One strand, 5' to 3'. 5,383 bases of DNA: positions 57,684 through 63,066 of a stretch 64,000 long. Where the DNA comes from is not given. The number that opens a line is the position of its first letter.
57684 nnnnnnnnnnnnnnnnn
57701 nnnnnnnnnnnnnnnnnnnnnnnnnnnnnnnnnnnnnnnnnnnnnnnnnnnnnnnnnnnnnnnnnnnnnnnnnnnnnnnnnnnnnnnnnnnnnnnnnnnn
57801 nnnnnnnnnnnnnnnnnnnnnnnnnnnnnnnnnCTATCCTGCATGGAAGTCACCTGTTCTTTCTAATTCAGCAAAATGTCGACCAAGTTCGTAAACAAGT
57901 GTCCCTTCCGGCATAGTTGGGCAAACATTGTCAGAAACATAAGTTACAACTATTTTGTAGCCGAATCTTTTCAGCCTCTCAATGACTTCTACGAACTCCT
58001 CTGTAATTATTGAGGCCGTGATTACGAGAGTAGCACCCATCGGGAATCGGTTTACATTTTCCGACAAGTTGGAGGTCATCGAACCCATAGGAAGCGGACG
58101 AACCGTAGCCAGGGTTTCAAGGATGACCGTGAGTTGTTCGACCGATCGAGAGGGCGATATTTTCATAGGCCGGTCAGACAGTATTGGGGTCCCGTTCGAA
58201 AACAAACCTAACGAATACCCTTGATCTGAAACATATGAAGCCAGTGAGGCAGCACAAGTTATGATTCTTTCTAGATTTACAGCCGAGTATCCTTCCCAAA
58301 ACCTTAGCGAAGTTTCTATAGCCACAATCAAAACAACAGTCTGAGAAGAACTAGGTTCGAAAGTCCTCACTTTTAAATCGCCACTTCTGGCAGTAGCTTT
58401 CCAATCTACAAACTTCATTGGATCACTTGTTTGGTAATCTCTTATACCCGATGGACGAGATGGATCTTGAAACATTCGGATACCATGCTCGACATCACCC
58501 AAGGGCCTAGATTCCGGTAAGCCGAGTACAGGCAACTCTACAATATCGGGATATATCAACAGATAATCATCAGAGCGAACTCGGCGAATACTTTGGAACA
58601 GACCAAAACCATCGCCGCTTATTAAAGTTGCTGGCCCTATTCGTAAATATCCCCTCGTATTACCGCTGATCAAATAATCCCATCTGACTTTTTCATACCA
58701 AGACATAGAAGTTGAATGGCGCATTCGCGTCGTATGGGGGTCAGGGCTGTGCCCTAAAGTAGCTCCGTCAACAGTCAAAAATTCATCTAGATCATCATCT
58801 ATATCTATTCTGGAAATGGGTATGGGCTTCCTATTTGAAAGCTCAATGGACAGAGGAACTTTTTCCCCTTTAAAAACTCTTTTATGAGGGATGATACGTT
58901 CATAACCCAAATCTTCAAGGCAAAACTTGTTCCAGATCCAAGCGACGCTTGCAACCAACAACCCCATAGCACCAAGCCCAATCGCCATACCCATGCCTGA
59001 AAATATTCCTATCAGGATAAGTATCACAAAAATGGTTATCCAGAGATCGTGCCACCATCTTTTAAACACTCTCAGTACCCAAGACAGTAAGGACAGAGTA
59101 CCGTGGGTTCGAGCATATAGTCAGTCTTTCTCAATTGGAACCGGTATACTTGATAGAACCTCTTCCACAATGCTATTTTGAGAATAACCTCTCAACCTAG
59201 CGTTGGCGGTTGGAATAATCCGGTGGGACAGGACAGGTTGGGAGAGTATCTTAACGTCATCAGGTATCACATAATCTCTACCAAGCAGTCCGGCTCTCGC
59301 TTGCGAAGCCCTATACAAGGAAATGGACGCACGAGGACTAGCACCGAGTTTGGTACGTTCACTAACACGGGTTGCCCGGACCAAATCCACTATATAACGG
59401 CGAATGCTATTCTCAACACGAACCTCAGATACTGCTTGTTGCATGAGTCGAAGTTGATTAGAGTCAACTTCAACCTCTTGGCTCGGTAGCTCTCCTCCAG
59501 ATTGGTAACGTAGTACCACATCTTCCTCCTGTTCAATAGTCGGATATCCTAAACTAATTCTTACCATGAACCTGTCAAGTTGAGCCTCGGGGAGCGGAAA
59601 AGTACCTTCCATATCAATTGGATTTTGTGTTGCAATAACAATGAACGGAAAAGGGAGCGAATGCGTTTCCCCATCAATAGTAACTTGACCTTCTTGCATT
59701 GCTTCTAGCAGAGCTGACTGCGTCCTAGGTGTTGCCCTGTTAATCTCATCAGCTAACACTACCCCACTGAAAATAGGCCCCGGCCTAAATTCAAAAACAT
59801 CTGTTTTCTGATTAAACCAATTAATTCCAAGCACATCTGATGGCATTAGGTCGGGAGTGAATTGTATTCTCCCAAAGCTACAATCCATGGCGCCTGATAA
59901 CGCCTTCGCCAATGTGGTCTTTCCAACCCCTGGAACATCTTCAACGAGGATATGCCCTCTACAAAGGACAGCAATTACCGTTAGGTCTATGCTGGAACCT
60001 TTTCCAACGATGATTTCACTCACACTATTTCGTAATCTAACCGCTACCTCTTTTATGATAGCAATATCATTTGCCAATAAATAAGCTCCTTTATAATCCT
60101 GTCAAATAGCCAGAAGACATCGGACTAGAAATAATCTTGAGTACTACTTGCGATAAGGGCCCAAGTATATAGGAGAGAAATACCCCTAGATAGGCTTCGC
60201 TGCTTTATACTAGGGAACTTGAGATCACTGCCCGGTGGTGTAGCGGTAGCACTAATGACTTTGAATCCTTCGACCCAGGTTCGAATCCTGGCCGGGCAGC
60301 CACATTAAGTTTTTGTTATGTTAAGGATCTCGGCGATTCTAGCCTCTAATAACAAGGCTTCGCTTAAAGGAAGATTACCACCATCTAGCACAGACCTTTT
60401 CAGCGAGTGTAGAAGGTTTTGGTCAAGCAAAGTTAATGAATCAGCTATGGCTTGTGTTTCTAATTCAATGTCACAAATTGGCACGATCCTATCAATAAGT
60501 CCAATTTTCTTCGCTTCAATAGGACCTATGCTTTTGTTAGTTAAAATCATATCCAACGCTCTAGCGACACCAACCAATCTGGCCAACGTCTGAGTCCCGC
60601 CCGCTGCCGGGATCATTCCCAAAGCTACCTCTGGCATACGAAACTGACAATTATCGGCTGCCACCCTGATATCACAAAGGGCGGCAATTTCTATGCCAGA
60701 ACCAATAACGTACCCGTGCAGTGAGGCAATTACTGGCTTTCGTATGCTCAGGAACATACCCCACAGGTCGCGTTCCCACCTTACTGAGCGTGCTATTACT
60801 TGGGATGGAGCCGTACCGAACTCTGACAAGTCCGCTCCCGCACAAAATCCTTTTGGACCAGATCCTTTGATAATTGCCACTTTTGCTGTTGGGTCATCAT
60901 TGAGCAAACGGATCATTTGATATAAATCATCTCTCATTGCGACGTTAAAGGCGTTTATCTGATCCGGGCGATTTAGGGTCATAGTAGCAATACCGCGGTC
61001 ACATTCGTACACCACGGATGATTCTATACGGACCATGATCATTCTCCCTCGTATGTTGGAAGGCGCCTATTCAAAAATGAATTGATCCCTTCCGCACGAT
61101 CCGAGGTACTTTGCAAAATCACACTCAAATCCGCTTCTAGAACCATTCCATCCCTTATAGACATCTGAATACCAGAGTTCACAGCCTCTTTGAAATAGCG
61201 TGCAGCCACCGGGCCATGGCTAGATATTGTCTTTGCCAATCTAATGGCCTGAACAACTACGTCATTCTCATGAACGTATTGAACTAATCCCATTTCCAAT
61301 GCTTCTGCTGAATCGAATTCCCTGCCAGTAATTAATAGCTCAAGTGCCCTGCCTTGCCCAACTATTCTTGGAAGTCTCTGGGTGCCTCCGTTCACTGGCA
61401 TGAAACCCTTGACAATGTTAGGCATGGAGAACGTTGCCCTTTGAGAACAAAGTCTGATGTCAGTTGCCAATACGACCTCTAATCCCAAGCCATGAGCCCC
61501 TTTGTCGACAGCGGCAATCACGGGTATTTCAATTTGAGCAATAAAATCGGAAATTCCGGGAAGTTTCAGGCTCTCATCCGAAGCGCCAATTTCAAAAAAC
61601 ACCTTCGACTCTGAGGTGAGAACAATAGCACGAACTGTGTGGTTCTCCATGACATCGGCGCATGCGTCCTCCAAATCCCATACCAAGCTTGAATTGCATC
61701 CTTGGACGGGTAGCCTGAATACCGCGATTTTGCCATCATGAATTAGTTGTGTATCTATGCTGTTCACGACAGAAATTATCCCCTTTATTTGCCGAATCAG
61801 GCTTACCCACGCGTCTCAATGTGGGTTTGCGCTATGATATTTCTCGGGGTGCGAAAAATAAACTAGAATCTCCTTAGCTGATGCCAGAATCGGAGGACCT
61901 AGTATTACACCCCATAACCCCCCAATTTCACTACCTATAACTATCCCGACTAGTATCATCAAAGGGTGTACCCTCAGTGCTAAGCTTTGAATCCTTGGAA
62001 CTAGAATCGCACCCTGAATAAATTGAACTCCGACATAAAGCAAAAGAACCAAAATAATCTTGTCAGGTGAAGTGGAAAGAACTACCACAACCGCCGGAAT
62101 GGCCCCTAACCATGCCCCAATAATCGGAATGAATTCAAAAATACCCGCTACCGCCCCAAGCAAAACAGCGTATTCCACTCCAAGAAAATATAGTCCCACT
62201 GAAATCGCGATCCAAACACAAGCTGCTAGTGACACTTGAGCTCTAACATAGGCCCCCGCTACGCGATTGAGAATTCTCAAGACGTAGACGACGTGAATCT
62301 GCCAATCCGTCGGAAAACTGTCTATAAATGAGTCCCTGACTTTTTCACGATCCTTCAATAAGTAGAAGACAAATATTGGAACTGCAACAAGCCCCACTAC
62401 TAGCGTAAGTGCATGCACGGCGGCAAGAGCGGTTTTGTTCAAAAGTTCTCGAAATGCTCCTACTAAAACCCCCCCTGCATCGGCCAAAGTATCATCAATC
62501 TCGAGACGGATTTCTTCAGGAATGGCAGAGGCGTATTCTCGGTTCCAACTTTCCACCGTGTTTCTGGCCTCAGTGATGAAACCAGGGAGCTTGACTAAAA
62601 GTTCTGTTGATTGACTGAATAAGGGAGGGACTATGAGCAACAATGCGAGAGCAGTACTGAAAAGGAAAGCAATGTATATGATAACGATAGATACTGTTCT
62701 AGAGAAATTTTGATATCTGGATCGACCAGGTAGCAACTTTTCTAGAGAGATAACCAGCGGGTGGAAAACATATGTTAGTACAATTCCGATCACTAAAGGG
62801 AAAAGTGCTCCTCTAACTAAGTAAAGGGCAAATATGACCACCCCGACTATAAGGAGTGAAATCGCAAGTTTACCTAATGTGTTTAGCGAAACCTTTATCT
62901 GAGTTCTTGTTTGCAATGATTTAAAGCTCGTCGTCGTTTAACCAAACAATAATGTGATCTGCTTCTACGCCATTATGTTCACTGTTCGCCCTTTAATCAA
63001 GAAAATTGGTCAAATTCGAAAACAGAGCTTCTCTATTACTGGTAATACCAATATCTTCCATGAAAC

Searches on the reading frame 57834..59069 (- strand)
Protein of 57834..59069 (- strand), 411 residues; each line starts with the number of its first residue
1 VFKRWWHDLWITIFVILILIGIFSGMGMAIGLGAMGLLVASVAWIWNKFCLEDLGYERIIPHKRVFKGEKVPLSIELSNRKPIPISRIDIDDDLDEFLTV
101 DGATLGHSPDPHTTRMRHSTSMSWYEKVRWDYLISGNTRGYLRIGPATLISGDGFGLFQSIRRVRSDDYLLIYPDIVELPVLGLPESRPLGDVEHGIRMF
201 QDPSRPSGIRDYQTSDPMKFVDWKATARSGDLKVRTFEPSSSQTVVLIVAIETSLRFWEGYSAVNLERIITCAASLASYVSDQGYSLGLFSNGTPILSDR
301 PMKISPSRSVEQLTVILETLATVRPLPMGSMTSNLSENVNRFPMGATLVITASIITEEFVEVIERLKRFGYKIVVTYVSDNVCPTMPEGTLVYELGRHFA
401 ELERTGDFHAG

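Call 43: search_protein_families(library=pfam, proteins=[window:57834-59069:-], max_evalue=0.001)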
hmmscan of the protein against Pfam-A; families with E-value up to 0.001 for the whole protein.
window:57834-59069:- (411 aa): 1 family
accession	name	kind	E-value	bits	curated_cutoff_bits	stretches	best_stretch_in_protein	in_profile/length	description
PF01882.25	DUF58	-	1.7e-14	54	23.4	1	209-375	2-163/216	Protein of unknown function DUF58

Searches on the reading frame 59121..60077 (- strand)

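Call 43: search_protein_families(library=pfam, proteins=[window:59121-60077:-], max_evalue=0.001)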
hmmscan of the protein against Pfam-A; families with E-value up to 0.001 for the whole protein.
window:59121-60077:- (318 aa): 8 families
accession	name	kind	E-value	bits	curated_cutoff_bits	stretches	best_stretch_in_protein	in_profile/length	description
PF07726.17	AAA_3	-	1.4e-63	213.1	27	1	42-172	1-131/131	ATPase family associated with various cellular activities (AAA)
PF17863.7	AAA_lid_2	-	1.1e-22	80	22.7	1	234-306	1-73/74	AAA lid domain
PF07728.20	AAA_5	-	2.3e-12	47.5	22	1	48-170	7-139/139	AAA domain (dynein-related subfamily)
PF20030.5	bpMoxR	-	9e-08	31.9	27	1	17-190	8-180/205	MoxR domain in the MoxR-vWA-beta-propeller ternary systems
PF00004.35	AAA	-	5.8e-06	27.2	21.2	1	48-176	6-129/131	ATPase family associated with various cellular activities (AAA)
PF01078.27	Mg_chelatase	-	2.4e-05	24.3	20.3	0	104-154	107-159/207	Magnesium chelatase, subunit ChlI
PF00158.32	Sigma54_activat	-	0.00018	21.7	20.2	0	104-152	94-142/168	Sigma-54 interaction domain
PF05496.18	RuvB_N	-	0.00074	19.8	27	0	41-132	34-113/159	Holliday junction DNA helicase RuvB P-loop domain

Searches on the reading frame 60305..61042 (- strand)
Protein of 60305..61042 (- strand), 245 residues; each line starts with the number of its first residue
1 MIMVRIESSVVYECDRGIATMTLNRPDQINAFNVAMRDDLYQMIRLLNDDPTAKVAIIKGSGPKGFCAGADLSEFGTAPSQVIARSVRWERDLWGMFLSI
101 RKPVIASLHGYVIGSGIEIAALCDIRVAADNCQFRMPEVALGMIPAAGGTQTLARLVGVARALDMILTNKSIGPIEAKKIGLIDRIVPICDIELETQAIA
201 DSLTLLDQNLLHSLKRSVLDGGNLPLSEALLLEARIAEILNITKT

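Call 44: find_encoding_contigs(protein=window:60305-61042:-, flank=10000, max_places=3)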
Protein window:60305-61042:- (245 aa): no gene with exactly this product is on record in the collection.

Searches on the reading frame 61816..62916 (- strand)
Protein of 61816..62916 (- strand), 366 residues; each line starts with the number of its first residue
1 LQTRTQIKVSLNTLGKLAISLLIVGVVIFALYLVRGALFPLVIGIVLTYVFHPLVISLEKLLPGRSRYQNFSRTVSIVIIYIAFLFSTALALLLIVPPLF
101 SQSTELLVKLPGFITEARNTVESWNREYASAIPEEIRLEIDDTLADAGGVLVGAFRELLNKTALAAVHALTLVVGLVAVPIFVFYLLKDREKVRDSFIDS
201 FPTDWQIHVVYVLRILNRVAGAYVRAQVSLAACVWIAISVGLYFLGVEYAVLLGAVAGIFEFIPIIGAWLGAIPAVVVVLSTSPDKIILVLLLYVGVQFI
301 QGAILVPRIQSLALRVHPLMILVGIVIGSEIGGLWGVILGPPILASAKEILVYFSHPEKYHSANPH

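Call 43: search_protein_families(library=pfam, proteins=[window:61816-62916:-], max_evalue=0.001)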
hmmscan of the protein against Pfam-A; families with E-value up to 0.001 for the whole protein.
window:61816-62916:- (366 aa): 1 family
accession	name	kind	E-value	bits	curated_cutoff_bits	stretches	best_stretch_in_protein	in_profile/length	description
PF01594.21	AI-2E_transport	-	2.1e-58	198.5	34.3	1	20-351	3-323/327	AI-2E family transporter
